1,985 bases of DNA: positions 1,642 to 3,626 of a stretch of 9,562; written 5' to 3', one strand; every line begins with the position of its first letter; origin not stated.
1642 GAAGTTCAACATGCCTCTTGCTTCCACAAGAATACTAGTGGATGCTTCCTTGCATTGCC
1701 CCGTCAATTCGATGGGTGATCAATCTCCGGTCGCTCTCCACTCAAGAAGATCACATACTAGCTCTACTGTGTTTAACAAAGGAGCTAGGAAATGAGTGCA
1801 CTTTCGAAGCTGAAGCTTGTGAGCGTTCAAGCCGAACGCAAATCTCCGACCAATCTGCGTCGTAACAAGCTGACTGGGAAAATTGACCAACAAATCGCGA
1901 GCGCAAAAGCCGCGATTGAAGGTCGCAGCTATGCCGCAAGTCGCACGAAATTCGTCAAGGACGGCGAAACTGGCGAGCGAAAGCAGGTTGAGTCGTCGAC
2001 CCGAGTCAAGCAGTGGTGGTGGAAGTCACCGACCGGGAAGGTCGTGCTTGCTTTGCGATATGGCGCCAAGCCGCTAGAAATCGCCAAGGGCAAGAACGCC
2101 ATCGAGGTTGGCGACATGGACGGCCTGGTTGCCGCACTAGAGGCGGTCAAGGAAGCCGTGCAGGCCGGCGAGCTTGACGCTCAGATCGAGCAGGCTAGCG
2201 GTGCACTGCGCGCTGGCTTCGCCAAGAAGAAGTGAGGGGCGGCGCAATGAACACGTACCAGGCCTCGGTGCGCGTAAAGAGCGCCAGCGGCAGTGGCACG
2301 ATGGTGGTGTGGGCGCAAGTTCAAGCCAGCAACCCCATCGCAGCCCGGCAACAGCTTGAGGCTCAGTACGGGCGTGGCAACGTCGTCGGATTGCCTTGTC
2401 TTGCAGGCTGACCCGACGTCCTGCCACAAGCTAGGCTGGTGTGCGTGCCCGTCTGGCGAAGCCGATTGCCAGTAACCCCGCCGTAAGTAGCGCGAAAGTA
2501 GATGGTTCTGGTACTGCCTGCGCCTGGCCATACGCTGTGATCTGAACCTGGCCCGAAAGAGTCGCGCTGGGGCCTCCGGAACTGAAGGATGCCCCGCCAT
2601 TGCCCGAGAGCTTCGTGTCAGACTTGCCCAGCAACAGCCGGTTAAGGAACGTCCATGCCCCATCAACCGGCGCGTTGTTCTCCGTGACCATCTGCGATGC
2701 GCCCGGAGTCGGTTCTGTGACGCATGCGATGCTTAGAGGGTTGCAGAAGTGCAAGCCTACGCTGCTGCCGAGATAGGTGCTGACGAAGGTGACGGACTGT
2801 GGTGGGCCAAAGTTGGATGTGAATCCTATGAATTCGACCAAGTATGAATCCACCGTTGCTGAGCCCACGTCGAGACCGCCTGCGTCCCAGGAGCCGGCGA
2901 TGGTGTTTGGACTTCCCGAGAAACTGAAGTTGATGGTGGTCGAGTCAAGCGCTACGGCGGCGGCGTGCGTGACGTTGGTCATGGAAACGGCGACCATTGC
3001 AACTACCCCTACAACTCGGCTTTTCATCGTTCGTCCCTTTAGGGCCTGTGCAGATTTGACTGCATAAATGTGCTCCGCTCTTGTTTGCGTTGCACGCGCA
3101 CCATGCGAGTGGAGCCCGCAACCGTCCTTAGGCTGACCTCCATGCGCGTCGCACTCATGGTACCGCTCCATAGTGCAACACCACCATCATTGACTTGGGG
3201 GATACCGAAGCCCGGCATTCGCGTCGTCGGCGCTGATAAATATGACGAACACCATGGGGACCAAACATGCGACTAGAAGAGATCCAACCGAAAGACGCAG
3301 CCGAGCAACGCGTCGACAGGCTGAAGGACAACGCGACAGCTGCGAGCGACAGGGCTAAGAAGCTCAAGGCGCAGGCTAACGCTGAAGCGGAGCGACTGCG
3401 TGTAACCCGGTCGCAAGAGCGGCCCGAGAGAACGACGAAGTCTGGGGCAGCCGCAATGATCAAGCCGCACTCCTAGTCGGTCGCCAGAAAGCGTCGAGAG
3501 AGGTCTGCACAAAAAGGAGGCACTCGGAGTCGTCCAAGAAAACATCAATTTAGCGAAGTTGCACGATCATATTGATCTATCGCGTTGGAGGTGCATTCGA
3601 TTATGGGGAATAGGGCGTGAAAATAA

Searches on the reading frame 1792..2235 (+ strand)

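Call 4: search_protein_families(library=pfam, proteins=[window:1792-2235:+], max_evalue=1)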
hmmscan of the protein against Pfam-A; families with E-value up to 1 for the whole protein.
window:1792-2235:+ (147 aa): 2 families
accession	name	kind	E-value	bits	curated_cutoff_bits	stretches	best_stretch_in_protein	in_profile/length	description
PF20346.3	DUF6641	-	9.8e-15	55.2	27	1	22-129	38-140/143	Family of unknown function (DUF6641)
PF07361.16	Cytochrom_B562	-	0.7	11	30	0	109-130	61-82/102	Cytochrome b562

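Call 5: search_protein_families(library=phrogs, proteins=[window:1792-2235:+], max_evalue=1)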
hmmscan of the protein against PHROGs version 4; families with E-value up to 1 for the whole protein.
window:1792-2235:+ (147 aa): 5 families
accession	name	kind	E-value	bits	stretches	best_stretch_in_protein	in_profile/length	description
phrog_31551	-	unknown function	1.1e-29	104.4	1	1-138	9-148/155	-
phrog_25226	-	unknown function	0.13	13.3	1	74-101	33-60/90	-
phrog_34948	-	unknown function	0.14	13.1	0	27-48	11-32/61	-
phrog_7331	-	head and packaging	0.23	12.1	0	109-129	79-99/113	terminase large subunit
phrog_24193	-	unknown function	0.29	12.2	1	99-146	14-61/127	-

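Call 9: search_protein_families(library=padloc, proteins=[window:1792-2235:+], max_evalue=1)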
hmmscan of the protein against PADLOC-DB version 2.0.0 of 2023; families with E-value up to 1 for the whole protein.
window:1792-2235:+ (147 aa): 0 families

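Call 10: search_protein_families(library=ncbifam, proteins=[window:1792-2235:+], max_evalue=1)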
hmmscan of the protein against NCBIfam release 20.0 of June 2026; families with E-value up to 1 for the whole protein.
window:1792-2235:+ (147 aa): 1 family
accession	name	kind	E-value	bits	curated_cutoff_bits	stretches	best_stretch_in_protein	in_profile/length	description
NF012010.0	PRK15466.1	equivalog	0.11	12.5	218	1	22-132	37-134/166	ethanolamine utilization microcompartment protein EutK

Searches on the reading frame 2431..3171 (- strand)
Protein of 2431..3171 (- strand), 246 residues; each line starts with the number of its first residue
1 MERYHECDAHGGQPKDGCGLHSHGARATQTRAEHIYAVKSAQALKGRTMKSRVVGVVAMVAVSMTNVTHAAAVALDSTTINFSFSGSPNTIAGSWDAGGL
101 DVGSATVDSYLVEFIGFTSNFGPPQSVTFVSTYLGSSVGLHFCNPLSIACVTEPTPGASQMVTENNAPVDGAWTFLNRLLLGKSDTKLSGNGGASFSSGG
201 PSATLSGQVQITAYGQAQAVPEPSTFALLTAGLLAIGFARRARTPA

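Call 4: search_protein_families(library=pfam, proteins=[window:2431-3171:-], max_evalue=1)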
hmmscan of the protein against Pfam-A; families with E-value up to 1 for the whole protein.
window:2431-3171:- (246 aa): 2 families
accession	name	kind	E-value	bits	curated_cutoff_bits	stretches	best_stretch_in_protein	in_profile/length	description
PF07589.16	PEP-CTERM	-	2.7e-06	27.7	20.7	1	219-241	1-24/24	PEP-CTERM motif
PF18205.6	VPDSG-CTERM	-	0.27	11.6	25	1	224-241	7-24/26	VPDSG-CTERM motif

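Call 5: search_protein_families(library=phrogs, proteins=[window:2431-3171:-], max_evalue=1)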
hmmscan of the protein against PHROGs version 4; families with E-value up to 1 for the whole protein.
window:2431-3171:- (246 aa): 0 families

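Call 9: search_protein_families(library=padloc, proteins=[window:2431-3171:-], max_evalue=1)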
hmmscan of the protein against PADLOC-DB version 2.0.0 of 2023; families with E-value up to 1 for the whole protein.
window:2431-3171:- (246 aa): 0 families

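Call 10: search_protein_families(library=ncbifam, proteins=[window:2431-3171:-], max_evalue=1)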
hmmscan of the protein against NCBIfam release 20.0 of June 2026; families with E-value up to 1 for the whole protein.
window:2431-3171:- (246 aa): 13 families
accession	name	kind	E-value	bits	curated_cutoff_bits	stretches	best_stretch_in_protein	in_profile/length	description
NF038126.1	PEP_CTERM_FxDxF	subfamily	8.5e-08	32.6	50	1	62-243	4-165/165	FxDxF family PEP-CTERM protein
NF038129.1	PEP_NF038129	equivalog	5.9e-07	29.5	65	1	195-243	145-194/194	NF038129 family PEP-CTERM protein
NF038125.1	PEP_CTERM_THxN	subfamily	4.1e-06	26.6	85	1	204-242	210-245/246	THxN family PEP-CTERM protein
NF033554.9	floc_PepA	equivalog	5.6e-06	26.4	80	1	155-244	188-261/261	flocculation-associated PEP-CTERM protein PepA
TIGR02595.1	PEP_CTERM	domain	0.0001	22.8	16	1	220-242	1-23/24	PEP-CTERM sorting domain-containing protein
NF038119.1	PEP_CTERM_MHFG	equivalog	0.00014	22.2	100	1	206-243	222-259/260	MHFG family PEP-CTERM protein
NF041538.1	PEP_EDSA_1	subfamily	0.00016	21.4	100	1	212-242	277-306/307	EDSAP-1 family PEP-CTERM protein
NF038120.1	PEP_CTERM_QFxxD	subfamily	0.00021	21.2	80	1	216-242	189-213/215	NF038120 family PEP-CTERM protein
NF033947.0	PEP-cistern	hypoth_equivalog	0.00028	20.7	60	1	202-241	156-194/195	cistern family PEP-CTERM protein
NF038118.1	PEP_CTERM_CCXG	equivalog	0.0004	20.1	90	1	215-243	171-199/199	CCXG family PEP-CTERM protein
NF038124.1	PEP_CTERM_TLD_A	exception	0.00051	19.7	100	1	217-243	209-234/235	PEP_CTERM-anchored TLD domain-containing protein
NF041927.1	Xrt_dep_XDP1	equivalog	0.0023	18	125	1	214-243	213-242/242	exosortase-dependent surface protein XDP1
NF035944.1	PEPxxWA-CTERM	domain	0.0024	17.8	35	1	220-243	1-24/24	PEPxxWA-CTERM sorting domain-containing protein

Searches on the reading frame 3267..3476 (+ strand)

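Call 4: search_protein_families(library=pfam, proteins=[window:3267-3476:+], max_evalue=1)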
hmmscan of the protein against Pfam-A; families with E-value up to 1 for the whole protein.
window:3267-3476:+ (69 aa): 0 families

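Call 5: search_protein_families(library=phrogs, proteins=[window:3267-3476:+], max_evalue=1)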
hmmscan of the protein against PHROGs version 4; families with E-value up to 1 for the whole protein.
window:3267-3476:+ (69 aa): 3 families
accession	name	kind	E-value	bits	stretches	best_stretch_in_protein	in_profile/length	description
phrog_35640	-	unknown function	0.0084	17.6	1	4-62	38-94/100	-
phrog_312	-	lysis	0.012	16.6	1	10-62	75-129/173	Rz-like spanin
phrog_7222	-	unknown function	0.13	14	1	9-47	55-93/99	-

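Call 9: search_protein_families(library=padloc, proteins=[window:3267-3476:+], max_evalue=1)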
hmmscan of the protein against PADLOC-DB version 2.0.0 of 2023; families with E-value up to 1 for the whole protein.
window:3267-3476:+ (69 aa): 0 families
